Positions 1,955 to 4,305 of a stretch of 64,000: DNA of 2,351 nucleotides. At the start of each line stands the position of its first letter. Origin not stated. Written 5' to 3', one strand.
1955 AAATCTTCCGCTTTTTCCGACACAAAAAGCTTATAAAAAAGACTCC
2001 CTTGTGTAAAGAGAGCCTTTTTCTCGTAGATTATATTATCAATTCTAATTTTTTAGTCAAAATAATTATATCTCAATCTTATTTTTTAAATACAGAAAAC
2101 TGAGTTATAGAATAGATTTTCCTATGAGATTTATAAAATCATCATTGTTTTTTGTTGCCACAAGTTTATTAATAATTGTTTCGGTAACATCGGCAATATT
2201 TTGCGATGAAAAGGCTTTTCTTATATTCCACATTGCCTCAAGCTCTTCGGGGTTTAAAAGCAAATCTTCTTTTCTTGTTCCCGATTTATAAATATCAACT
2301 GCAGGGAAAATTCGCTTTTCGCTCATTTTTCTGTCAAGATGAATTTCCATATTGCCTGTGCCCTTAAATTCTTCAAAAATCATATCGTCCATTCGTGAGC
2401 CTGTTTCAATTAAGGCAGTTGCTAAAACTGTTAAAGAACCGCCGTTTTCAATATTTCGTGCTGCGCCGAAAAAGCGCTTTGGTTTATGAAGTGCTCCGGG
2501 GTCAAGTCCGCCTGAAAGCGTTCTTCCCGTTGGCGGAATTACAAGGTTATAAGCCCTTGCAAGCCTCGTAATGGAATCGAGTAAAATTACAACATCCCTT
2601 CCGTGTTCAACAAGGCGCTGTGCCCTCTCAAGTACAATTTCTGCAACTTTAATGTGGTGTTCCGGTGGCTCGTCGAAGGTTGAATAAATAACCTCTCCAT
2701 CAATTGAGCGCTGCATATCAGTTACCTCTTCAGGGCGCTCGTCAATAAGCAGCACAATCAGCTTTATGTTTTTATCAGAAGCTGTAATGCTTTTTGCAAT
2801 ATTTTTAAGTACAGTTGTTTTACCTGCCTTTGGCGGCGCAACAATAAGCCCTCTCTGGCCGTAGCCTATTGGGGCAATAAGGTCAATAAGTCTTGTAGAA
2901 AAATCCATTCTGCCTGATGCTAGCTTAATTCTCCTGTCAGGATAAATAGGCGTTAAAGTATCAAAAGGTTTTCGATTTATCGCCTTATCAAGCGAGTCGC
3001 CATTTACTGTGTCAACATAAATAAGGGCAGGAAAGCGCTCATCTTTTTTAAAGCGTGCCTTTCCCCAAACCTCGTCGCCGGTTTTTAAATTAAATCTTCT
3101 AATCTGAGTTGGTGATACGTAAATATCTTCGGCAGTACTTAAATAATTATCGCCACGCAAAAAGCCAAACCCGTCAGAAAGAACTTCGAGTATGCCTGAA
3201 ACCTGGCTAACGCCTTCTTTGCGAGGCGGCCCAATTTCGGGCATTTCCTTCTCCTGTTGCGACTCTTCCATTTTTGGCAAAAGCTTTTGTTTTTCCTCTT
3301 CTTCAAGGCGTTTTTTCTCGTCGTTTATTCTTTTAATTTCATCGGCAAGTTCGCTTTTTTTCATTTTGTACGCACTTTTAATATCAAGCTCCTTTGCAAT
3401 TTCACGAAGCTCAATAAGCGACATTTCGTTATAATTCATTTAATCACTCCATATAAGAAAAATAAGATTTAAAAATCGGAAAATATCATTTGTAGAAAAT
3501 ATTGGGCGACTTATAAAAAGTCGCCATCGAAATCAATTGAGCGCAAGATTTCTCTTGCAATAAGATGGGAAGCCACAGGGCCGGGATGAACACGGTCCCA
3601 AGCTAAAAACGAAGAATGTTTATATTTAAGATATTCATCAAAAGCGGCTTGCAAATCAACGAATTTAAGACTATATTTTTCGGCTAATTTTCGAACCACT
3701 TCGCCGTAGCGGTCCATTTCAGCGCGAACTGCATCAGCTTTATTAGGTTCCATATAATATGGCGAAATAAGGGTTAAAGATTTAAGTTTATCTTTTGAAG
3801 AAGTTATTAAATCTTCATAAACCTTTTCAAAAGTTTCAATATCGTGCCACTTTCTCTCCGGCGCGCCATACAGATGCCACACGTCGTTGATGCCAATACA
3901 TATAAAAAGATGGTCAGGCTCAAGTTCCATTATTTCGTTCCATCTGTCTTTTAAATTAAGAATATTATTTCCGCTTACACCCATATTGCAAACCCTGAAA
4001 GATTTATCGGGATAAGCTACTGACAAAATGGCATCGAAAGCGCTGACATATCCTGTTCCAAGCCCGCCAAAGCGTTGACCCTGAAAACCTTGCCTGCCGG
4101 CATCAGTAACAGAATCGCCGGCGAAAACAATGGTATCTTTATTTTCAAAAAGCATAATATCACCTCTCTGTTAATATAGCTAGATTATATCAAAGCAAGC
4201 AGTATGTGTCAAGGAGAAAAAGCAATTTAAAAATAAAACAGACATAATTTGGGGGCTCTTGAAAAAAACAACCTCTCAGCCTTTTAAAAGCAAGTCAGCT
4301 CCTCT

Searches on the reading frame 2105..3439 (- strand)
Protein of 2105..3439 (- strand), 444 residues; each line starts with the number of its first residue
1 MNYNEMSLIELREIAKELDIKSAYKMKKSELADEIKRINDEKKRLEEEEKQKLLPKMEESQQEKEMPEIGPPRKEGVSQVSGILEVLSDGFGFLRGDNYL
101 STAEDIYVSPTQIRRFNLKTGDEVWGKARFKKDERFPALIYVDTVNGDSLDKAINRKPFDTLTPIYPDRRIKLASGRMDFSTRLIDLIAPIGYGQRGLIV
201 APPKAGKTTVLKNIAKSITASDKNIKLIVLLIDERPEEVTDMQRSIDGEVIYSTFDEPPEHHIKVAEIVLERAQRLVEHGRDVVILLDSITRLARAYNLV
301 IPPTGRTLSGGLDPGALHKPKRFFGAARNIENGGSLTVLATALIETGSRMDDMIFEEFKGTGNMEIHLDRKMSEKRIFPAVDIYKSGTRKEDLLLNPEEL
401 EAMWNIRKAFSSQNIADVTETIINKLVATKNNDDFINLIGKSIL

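Call 69: search_protein_families(library=pfam, proteins=[window:2105-3439:-], max_evalue=0.001)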
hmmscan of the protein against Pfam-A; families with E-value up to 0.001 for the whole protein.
window:2105-3439:- (444 aa): 6 families
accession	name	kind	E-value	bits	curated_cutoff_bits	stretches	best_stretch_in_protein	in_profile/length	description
PF07497.18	Rho_RNA_bind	-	9e-29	99.5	27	1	80-149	1-71/73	Rho termination factor, RNA-binding domain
PF00006.31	ATP-synt_ab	-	3.1e-26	92.8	29.5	1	183-386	3-211/213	ATP synthase alpha/beta family, nucleotide-binding domain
PF07498.18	Rho_N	-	4e-08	33.5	24.9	1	4-36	3-35/43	Rho termination factor, N-terminal domain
PF22707.2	S1CSD-TOTE-2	-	1.5e-05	25.3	27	1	79-133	2-47/60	S1/CSD-like domain 2 of the TOTE conflict systems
PF08206.17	OB_RNB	-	0.00028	20.9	24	0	82-115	1-31/58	Ribonuclease B OB domain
PF19568.5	Spore_III_AA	-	0.00058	19.5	27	0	173-237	123-188/306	Sporulation stage III, protein AA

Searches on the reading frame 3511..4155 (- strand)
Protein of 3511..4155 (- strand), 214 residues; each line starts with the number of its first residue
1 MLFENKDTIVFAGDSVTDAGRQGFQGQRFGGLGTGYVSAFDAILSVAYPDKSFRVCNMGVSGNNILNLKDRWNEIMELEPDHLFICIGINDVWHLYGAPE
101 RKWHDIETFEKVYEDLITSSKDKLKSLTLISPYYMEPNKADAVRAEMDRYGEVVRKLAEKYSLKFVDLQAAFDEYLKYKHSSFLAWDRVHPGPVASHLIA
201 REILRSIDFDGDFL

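Call 69: search_protein_families(library=pfam, proteins=[window:3511-4155:-], max_evalue=0.001)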
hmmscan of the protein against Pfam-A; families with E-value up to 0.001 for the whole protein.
window:3511-4155:- (214 aa): 3 families
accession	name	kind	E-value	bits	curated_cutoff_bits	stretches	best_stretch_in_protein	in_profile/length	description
PF13472.12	Lipase_GDSL_2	-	1.3e-19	71.8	32.9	1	11-193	1-173/178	GDSL-like Lipase/Acylhydrolase family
PF00657.28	Lipase_GDSL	-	6.4e-15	56.3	23.6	1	9-203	1-208/208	GDSL-like Lipase/Acylhydrolase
PF04311.20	DUF459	-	1.7e-05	24.7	27.2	1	59-180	38-162/197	Protein of unknown function (DUF459)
